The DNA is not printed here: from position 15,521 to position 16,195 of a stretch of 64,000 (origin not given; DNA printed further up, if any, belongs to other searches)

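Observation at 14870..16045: A pyruvoyl-type AdoMet-decarboxylase domain and a MurU-like nucleotidyltransferase are encoded as one polypeptide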

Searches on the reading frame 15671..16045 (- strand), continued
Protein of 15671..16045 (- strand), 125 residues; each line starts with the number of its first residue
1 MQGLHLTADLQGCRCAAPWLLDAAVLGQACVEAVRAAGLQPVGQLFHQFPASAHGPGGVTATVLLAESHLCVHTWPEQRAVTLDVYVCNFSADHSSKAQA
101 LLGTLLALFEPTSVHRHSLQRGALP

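Call 56: find_homologous_proteins(query=P0133, max_evalue=1e-10)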
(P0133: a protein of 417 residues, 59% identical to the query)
Query P0133 (417 aa): 1971 proteins with E <= 1e-10 among 8000 candidates; the best 120 are listed.
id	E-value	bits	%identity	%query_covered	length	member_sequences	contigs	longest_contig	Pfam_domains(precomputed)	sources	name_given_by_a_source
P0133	8.5e-282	952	100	100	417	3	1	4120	PF02675.22,PF01564.24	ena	-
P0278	2.4e-256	868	91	100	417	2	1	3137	PF02675.22,PF01564.24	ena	-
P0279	5.5e-245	831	87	100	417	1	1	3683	PF02675.22,PF01564.24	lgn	-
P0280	1.9e-244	829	87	100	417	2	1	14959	PF02675.22,PF01564.24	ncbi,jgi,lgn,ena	-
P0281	2.4e-243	825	87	100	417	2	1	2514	PF02675.22,PF01564.24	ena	-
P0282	4.0e-240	815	85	100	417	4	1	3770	PF02675.22,PF01564.24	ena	-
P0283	3.8e-238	808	84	100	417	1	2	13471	PF02675.22,PF01564.24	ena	-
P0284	5.1e-238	808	85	100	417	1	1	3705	PF02675.22,PF01564.24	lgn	-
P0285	1.4e-237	806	85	100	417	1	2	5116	PF02675.22,PF01564.24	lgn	-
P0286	5.2e-236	801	84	100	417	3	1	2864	PF02675.22,PF01564.24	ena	-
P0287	1.0e-235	800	84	100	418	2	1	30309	PF02675.22,PF01564.24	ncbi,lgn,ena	-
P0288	3.0e-231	785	83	100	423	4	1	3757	PF02675.22,PF01564.24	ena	-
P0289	8.1e-230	781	82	100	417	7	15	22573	PF02675.22,PF01564.24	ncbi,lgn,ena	-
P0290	5.7e-229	778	82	100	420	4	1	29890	PF02675.22,PF01564.24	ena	-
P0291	7.7e-224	761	79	100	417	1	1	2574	PF02675.22,PF01564.24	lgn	-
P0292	4.3e-223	759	79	100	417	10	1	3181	PF02675.22,PF01564.24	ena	-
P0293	3.4e-220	749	78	100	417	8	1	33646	PF02675.22,PF01564.24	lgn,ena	-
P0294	2.0e-218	743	79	100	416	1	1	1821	PF02675.22,PF01564.24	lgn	-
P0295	5.6e-210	715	75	100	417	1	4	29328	PF02675.22,PF01564.24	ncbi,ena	-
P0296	2.4e-208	710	75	100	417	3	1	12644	PF02675.22,PF01564.24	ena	-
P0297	4.9e-208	709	73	100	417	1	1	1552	PF02675.22,PF01564.24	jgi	-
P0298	2.9e-207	706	74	100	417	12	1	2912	PF02675.22,PF01564.24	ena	-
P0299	2.8e-205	700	73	100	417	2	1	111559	PF02675.22,PF01564.24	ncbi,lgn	ncbi:MAG: polyamine aminopropyltransferase [Casimicrobium sp.]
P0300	1.4e-203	694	73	100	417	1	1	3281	PF02675.22,PF01564.24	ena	-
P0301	3.6e-201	686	71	100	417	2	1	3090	PF02675.22,PF01564.24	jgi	jgi:spermidine synthase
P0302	8.6e-201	685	71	100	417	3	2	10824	PF02675.22,PF01564.24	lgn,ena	-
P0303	1.0e-200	685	72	100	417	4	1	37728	PF02675.22,PF01564.24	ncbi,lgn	-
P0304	1.2e-200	685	71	100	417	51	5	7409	PF02675.22,PF01564.24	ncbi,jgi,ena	jgi:spermidine synthase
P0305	1.2e-198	678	71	100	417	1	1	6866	PF02675.22,PF01564.24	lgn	-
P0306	6.3e-198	676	70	100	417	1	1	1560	PF02675.22,PF01564.24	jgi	jgi:spermidine synthase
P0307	7.6e-196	669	70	100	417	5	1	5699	PF02675.22,PF01564.24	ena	-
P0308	5.9e-195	666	71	100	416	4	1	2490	PF02675.22,PF01564.24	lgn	-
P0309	6.3e-195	666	70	100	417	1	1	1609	PF02675.22,PF01564.24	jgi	-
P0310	6.5e-195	666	70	100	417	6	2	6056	PF02675.22,PF01564.24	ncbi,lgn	-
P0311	9.8e-194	662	69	100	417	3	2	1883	PF02675.22,PF01564.24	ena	-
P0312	1.4e-188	645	69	100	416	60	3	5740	PF02675.22,PF01564.24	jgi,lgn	-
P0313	1.4e-187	642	69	100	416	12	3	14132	PF02675.22,PF01564.24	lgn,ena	-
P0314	5.2e-186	636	68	100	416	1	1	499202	PF02675.22,PF01564.24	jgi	-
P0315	5.5e-186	636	66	100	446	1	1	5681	PF02675.22,PF13649.13,PF01564.24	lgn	-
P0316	2.2e-185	634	68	100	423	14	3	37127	PF02675.22,PF01564.24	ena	-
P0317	2.8e-183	627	70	95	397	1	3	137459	PF02675.22,PF01564.24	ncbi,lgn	-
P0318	2.5e-179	614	66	100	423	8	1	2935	PF02675.22,PF01564.24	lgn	-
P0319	1.4e-178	612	65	100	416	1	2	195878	PF02675.22,PF01564.24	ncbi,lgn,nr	ncbi:MAG: adenosylmethionine decarboxylase [Burkholderiales bacterium]|nr:adenosylmethionine decarbo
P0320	3.7e-176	604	65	100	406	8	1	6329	PF02675.22,PF17284.8,PF01564.24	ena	-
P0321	4.7e-176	604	66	100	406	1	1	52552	PF02675.22,PF17284.8,PF01564.24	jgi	jgi:spermidine synthase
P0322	3.0e-175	601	65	100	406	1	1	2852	PF02675.22,PF01564.24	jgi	jgi:spermidine synthase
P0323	3.4e-175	601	64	100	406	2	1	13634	PF02675.22,PF01564.24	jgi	jgi:spermidine synthase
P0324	6.9e-175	600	66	100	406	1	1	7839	PF02675.22,PF01564.24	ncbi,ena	-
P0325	8.5e-175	600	64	100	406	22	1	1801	PF02675.22,PF17284.8,PF01564.24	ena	-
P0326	1.1e-174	599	65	100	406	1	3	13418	PF02675.22,PF17284.8,PF01564.24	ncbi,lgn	-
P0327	1.3e-174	599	64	100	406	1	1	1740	PF02675.22,PF17284.8,PF01564.24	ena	-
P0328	1.7e-174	599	66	100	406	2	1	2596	PF02675.22,PF01564.24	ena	-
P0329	4.3e-174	597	65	100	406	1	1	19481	PF02675.22,PF01564.24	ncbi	-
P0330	7.6e-174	596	64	100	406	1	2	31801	PF02675.22,PF01564.24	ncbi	-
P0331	1.9e-173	595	65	100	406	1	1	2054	PF02675.22,PF01564.24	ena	-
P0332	2.2e-173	595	64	100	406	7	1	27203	PF02675.22,PF01564.24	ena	-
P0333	2.3e-173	595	64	100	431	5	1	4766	PF02675.22,PF17284.8,PF01564.24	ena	-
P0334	5.6e-173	594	64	100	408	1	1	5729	PF02675.22,PF17284.8,PF01564.24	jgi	jgi:spermidine synthase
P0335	6.2e-173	593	64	100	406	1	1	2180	PF02675.22,PF01564.24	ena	-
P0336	1.0e-172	593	64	100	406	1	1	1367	PF02675.22,PF17284.8,PF01564.24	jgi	jgi:spermidine synthase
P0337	3.4e-172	591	65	100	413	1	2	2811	PF02675.22,PF13649.13,PF01564.24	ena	-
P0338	1.5e-171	589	64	100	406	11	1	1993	PF02675.22,PF01564.24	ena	-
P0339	1.5e-171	589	63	100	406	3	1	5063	PF02675.22,PF01564.24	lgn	-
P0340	1.8e-171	589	64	100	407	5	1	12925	PF02675.22,PF01564.24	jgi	-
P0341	2.4e-171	588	65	100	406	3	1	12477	PF02675.22,PF01564.24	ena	-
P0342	3.6e-171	588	63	100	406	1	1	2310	PF02675.22,PF01564.24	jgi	-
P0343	3.8e-171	588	64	100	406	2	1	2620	PF02675.22,PF17284.8,PF01564.24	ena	-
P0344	3.8e-170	584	64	100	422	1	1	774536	PF02675.22,PF01564.24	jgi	jgi:spermidine synthase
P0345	5.7e-170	584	63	100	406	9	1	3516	PF02675.22,PF17284.8,PF01564.24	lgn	-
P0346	6.2e-170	584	64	100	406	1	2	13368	PF02675.22,PF17284.8,PF01564.24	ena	-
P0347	1.2e-168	579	62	100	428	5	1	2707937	PF02675.22,PF13649.13,PF01564.24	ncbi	-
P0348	1.4e-168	579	63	100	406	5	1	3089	PF02675.22,PF01564.24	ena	-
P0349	1.9e-168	579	64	100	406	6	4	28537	PF02675.22,PF01564.24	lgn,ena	-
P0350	9.6e-168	576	63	100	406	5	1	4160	PF02675.22,PF01564.24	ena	-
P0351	3.8e-167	574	65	96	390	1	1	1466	PF02675.22,PF17284.8,PF01564.24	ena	-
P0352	6.3e-167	574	63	100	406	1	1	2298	PF02675.22,PF01564.24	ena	-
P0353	9.3e-167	573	64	100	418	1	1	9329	PF02675.22,PF01564.24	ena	-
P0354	1.5e-166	572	63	100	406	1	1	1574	PF02675.22,PF01564.24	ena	-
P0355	2.8e-165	568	65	95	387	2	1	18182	PF02675.22,PF01564.24,PF08242.19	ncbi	-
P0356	2.9e-163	562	60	100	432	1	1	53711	PF02675.22,PF01564.24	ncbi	-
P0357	1.1e-162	560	66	91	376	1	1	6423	PF02675.22,PF17284.8,PF01564.24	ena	-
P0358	6.2e-160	551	59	100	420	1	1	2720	PF02675.22,PF01564.24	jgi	jgi:spermidine synthase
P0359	2.4e-159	549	64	93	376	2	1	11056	PF02675.22,PF01564.24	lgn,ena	-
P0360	2.3e-158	545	61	100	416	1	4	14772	PF02675.22,PF01564.24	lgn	-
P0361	9.1e-158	543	63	95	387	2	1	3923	PF02675.22,PF17284.8,PF01564.24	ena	-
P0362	6.4e-155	534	59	100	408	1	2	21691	PF02675.22,PF01564.24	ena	-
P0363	1.2e-150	520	61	95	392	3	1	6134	PF02675.22,PF01564.24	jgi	jgi:spermidine synthase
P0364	1.1e-134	467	52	100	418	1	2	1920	PF02675.22,PF17284.8,PF01564.24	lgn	-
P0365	6.5e-126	439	50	100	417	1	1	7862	PF02675.22,PF13649.13,PF01564.24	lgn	-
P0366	3.7e-125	436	51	100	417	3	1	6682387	PF02675.22,PF17284.8,PF01564.24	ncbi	ncbi:MAG: polyamine aminopropyltransferase [Burkholderiaceae bacterium]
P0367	4.1e-125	436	51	100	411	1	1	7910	PF02675.22,PF17284.8,PF01564.24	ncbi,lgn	-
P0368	1.4e-124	434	50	100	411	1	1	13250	PF02675.22,PF13649.13,PF01564.24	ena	-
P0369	1.2e-123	431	50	100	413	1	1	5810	PF02675.22,PF13649.13,PF01564.24,PF08242.19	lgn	-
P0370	2.0e-123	430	50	100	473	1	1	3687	PF02675.22,PF13649.13,PF17284.8,PF01564.24,PF08241.19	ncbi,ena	-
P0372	5.2e-122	426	49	100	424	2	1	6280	PF02675.22,PF13649.13,PF17284.8,PF01564.24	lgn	-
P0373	5.4e-122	426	50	100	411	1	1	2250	PF02675.22,PF17284.8,PF01564.24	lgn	-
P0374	1.2e-121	425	50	100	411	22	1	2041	PF02675.22,PF17284.8,PF01564.24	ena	-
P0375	2.4e-121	423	49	100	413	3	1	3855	PF02675.22,PF17284.8,PF01564.24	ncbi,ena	-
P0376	3.4e-121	423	50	98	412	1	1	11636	PF02675.22,PF13649.13,PF17284.8,PF01564.24,PF08242.19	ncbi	-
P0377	5.9e-121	422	49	100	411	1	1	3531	PF02675.22,PF13649.13,PF01564.24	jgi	jgi:spermidine synthase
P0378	8.8e-121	422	50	100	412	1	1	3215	PF02675.22,PF17284.8,PF01564.24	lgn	-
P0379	1.0e-120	421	49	100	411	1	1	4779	PF02675.22,PF13649.13,PF01564.24,PF08242.19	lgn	-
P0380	1.6e-120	421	49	100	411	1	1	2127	PF02675.22,PF17284.8,PF01564.24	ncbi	-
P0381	1.8e-120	421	50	100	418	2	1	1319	PF02675.22,PF01564.24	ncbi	ncbi:polyamine aminopropyltransferase, partial [Cupriavidus basilensis]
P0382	4.4e-120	419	50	100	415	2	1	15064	PF02675.22,PF01564.24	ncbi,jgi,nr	ncbi:MAG: polyamine aminopropyltransferase [Burkholderiaceae bacterium]|jgi:spermidine synthase|nr:p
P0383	6.1e-120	419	47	100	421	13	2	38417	PF02675.22,PF17284.8,PF01564.24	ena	-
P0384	7.2e-120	419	49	100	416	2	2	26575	PF02675.22,PF01564.24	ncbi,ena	ncbi:MAG: polyamine aminopropyltransferase [Burkholderiaceae bacterium]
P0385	8.0e-120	418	49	100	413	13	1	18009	PF02675.22,PF17284.8,PF01564.24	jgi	jgi:spermidine synthase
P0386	9.7e-120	418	47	100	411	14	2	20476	PF02675.22,PF13649.13,PF17284.8,PF01564.24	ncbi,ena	-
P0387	1.2e-119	418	49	100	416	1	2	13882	PF02675.22,PF01564.24,PF08242.19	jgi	jgi:spermidine synthase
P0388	1.3e-119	418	48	100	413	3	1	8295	PF02675.22,PF17284.8,PF01564.24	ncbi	ncbi:MAG: polyamine aminopropyltransferase [Burkholderiaceae bacterium]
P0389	1.7e-119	417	49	100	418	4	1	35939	PF02675.22,PF01564.24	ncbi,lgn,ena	-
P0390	1.8e-119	417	49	100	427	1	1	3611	PF02675.22,PF01564.24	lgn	-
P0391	2.4e-119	417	49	100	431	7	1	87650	PF02675.22,PF01564.24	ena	-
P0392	3.2e-119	417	49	100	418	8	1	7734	PF02675.22,PF01564.24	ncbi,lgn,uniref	ncbi:polyamine aminopropyltransferase [Cupriavidus sp. CuC1]|uniref:polyamine aminopropyltransferase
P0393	3.6e-119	416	48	100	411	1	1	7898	PF02675.22,PF13649.13,PF01564.24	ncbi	-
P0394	5.3e-119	416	49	100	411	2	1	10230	PF02675.22,PF01564.24,PF08242.19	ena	-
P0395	5.8e-119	416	49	100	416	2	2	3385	PF02675.22,PF13649.13,PF01564.24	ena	-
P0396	6.1e-119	416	49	100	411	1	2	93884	PF02675.22,PF01564.24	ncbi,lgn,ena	-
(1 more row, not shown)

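Call 57: find_encoding_contigs(protein=P0299, flank=6000, max_places=1)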
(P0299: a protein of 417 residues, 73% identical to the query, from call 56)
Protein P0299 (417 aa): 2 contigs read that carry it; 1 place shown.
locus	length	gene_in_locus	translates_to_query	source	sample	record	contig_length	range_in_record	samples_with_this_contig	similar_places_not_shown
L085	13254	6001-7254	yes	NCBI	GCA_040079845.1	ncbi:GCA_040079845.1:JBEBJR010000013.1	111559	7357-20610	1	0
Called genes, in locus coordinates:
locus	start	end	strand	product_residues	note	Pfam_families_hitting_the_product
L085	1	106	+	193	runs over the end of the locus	PF01169:GDT1, PF01925:TauE (faint), PF01169:GDT1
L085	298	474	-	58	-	-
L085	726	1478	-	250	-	PF00106:adh_short, PF08659:KR, PF13561:adh_short_C2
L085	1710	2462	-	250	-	PF01925:TauE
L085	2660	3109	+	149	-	PF05360:YiaAB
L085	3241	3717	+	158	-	-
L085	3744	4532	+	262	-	PF09916:DUF2145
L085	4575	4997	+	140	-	PF02635:DsrE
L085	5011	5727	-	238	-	PF10881:DUF2726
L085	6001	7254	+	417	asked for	PF02675:AdoMet_dc, PF01564:Spermine_synth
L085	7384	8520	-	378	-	PF01168:Ala_racemase_N, PF14031:D-ser_dehydrat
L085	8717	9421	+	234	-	PF07638:Sigma70_ECF, PF08281:Sigma70_r4_2 (weak)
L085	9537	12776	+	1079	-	PF00069:Pkinase, PF06293:Kdo (weak), PF07714:PK_Tyr_Ser-Thr, PF03109:ABC1 (weak), PF13424:TPR_12 (faint)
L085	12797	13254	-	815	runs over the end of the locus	-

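Call 58: find_encoding_contigs(protein=P0366, flank=6000, max_places=1)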
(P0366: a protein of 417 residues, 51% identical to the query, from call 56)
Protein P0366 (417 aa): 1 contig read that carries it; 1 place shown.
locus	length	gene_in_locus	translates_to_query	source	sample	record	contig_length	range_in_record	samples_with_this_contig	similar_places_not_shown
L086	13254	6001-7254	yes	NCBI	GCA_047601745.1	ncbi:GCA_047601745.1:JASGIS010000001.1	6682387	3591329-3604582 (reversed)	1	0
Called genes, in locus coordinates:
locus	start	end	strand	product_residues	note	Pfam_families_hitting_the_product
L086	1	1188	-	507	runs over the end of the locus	PF00501:AMP-binding, PF13193:AMP-binding_C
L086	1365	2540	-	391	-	PF00162:PGK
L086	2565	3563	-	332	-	PF00044:Gp_dh_N, PF02800:Gp_dh_C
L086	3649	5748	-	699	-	PF00456:Transketolase_N, PF13292:DXP_synthase_N (weak), PF02779:Transket_pyr, PF02780:Transketolase_C, PF22613:Transketolase_C_1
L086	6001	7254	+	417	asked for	PF02675:AdoMet_dc, PF17284:Spermine_synt_N (weak), PF01564:Spermine_synth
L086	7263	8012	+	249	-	PF20260:PUA_4, PF04452:Methyltrans_RNA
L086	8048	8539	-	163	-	PF01337:Barstar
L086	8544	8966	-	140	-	PF00545:Ribonuclease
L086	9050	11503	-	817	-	PF07793:DUF1631, PF26671:DUF1631_2nd, PF26672:DUF1631_3rd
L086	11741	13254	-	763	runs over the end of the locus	PF00390:malic, PF03949:Malic_M, PF01515:PTA_PTB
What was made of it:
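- Closest known: Bacterial AdoMetDC-aminopropyltransferase. Same: One lies at the same locus next to tkt-gapdh (call 58).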

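Call 73: search_protein_families(library=pfam, proteins=[P0145, P0147, P0150, P0166, P0176, P0218, P0223, P0249, P0269, P0187], max_evalue=0.00001)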
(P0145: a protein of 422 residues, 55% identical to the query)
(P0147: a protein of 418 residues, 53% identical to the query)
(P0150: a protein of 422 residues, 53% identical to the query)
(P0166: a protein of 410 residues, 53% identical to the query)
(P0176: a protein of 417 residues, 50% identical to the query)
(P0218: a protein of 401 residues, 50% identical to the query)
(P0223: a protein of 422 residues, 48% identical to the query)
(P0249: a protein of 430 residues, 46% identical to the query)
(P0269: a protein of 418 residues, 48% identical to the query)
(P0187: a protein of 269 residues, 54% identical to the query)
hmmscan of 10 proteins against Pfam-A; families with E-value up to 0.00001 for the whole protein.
P0145 (422 aa): 3 families
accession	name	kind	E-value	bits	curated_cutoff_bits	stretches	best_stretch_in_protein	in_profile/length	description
PF01564.23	Spermine_synth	-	1.5e-43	149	22.9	1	187-364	1-178/186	Spermine/spermidine synthase domain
PF02675.21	AdoMet_dc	-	4.9e-25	88.4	25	1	5-122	1-107/107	S-adenosylmethionine decarboxylase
PF17284.7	Spermine_synt_N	-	9.8e-06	25.8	22.1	0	154-184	23-53/53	Spermidine synthase tetramerisation domain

P0147 (418 aa): 2 families
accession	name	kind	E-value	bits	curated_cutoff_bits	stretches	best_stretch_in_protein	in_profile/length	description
PF01564.23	Spermine_synth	-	5.9e-38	130.7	22.9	1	186-364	2-175/186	Spermine/spermidine synthase domain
PF02675.21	AdoMet_dc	-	9.7e-26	90.7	25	1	5-122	1-107/107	S-adenosylmethionine decarboxylase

P0150 (422 aa): 3 families
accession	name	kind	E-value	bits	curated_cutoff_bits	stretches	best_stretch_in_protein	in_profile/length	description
PF01564.23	Spermine_synth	-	3.9e-39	134.5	22.9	1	184-371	1-177/186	Spermine/spermidine synthase domain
PF02675.21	AdoMet_dc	-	3.4e-23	82.5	25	1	5-122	1-107/107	S-adenosylmethionine decarboxylase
PF17284.7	Spermine_synt_N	-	6.7e-08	32.7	22.1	1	149-181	21-53/53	Spermidine synthase tetramerisation domain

P0166 (410 aa): 3 families
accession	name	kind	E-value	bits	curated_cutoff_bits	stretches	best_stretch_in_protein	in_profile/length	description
PF01564.23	Spermine_synth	-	3.5e-41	141.2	22.9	1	184-363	2-177/186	Spermine/spermidine synthase domain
PF02675.21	AdoMet_dc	-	9.9e-26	90.6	25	1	5-122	1-107/107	S-adenosylmethionine decarboxylase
PF17284.7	Spermine_synt_N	-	6.9e-07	29.5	22.1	1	147-180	20-53/53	Spermidine synthase tetramerisation domain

P0176 (417 aa): 4 families
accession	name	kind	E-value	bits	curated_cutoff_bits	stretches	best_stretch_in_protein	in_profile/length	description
PF01564.23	Spermine_synth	-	2.1e-50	171.3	22.9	1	174-351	1-178/186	Spermine/spermidine synthase domain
PF02675.21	AdoMet_dc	-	9.7e-27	93.9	25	1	5-116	1-106/107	S-adenosylmethionine decarboxylase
PF13649.12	Methyltransf_25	-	2.8e-06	28.4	27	0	195-300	1-97/97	Methyltransferase domain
PF08242.18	Methyltransf_12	-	5.9e-06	27.4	30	0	196-302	1-98/98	Methyltransferase domain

P0218 (401 aa): 2 families
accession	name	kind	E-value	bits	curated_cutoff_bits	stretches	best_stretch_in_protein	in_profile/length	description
PF01564.23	Spermine_synth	-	9e-47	159.5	22.9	1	173-352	1-177/186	Spermine/spermidine synthase domain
PF02675.21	AdoMet_dc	-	4.9e-26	91.6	25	1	5-116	1-107/107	S-adenosylmethionine decarboxylase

P0223 (422 aa): 2 families
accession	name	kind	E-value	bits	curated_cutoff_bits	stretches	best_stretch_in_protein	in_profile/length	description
PF01564.23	Spermine_synth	-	2.3e-42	145.1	22.9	1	184-361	1-178/186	Spermine/spermidine synthase domain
PF02675.21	AdoMet_dc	-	1.5e-27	96.5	25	1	9-121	1-107/107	S-adenosylmethionine decarboxylase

P0249 (430 aa): 3 families
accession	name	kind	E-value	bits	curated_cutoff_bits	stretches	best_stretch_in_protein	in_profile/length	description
PF01564.23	Spermine_synth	-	5.8e-47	160.1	22.9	1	177-354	1-178/186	Spermine/spermidine synthase domain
PF02675.21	AdoMet_dc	-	6.3e-21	75.2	25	1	10-120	3-107/107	S-adenosylmethionine decarboxylase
PF17284.7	Spermine_synt_N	-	3e-06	27.5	22.1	1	142-172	21-51/53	Spermidine synthase tetramerisation domain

P0269 (418 aa): 3 families
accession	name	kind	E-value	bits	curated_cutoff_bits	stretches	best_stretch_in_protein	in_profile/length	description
PF01564.23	Spermine_synth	-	7.6e-35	120.6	22.9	1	174-370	1-179/186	Spermine/spermidine synthase domain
PF02675.21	AdoMet_dc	-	2e-23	83.2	25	1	3-110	5-106/107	S-adenosylmethionine decarboxylase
PF17284.7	Spermine_synt_N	-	8e-09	35.7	22.1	1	137-171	19-53/53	Spermidine synthase tetramerisation domain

P0187 (269 aa): 2 families
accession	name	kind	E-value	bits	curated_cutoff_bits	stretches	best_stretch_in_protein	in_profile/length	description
PF02675.21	AdoMet_dc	-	3.7e-24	85.6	25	1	5-96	1-89/107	S-adenosylmethionine decarboxylase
PF01564.23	Spermine_synth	-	1.2e-08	35.2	22.9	1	175-208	1-34/186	Spermine/spermidine synthase domain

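Call 79: find_homologous_proteins(query=L036:1241-2782:-, max_evalue=1e-20)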
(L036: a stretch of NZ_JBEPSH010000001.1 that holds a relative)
Query L036:1241-2782:- (514 aa): 8000 proteins with E <= 1e-20 among 8000 candidates; the best 120 are listed.
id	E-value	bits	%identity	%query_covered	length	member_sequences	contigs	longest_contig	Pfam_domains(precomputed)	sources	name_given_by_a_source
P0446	0.0e+0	1144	100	100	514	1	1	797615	PF01564.24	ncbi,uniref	ncbi:polyamine aminopropyltransferase [Ottowia thiooxydans]|uniref:Polyamine aminopropyltransferase 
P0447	0.0e+0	1102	96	100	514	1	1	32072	PF01564.24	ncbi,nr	ncbi:MAG: polyamine aminopropyltransferase [Comamonadaceae bacterium]|nr:polyamine aminopropyltransf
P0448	0.0e+0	1032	89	100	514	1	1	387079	PF01564.24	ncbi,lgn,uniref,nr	ncbi:polyamine aminopropyltransferase [Ottowia thiooxydans]|uniref:polyamine aminopropyltransferase 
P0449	0.0e+0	1023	89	99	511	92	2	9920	PF01564.24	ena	-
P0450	0.0e+0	1015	88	99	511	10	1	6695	PF01564.24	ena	-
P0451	2.4e-295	998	87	99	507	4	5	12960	PF01564.24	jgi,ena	jgi:spermidine synthase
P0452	5.0e-283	957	83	98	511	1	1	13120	PF01564.24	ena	-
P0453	5.5e-282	954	82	100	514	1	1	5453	PF01564.24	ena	-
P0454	1.4e-278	943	84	98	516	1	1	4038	PF01564.24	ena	-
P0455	2.6e-277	938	83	98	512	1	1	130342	PF01564.24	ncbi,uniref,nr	ncbi:polyamine aminopropyltransferase [Ramlibacter sp. H39-3-26]|uniref:polyamine aminopropyltransfe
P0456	2.9e-276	935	82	98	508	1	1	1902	PF01564.24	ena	-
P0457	5.8e-276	934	80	100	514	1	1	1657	PF01564.24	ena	-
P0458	1.2e-274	930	81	99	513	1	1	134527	PF01564.24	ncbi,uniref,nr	ncbi:polyamine aminopropyltransferase [Variovorax sp. J22R115]|uniref:polyamine aminopropyltransfera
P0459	1.2e-274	929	81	99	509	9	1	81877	PF01564.24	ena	-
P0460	2.5e-274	928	80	98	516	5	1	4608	PF01564.24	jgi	-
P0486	3.5e-271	918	80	99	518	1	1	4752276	PF01564.24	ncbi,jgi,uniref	ncbi:polyamine aminopropyltransferase [Acidovorax sp. FHTAMBA]|jgi:spermidine synthase|uniref:polyam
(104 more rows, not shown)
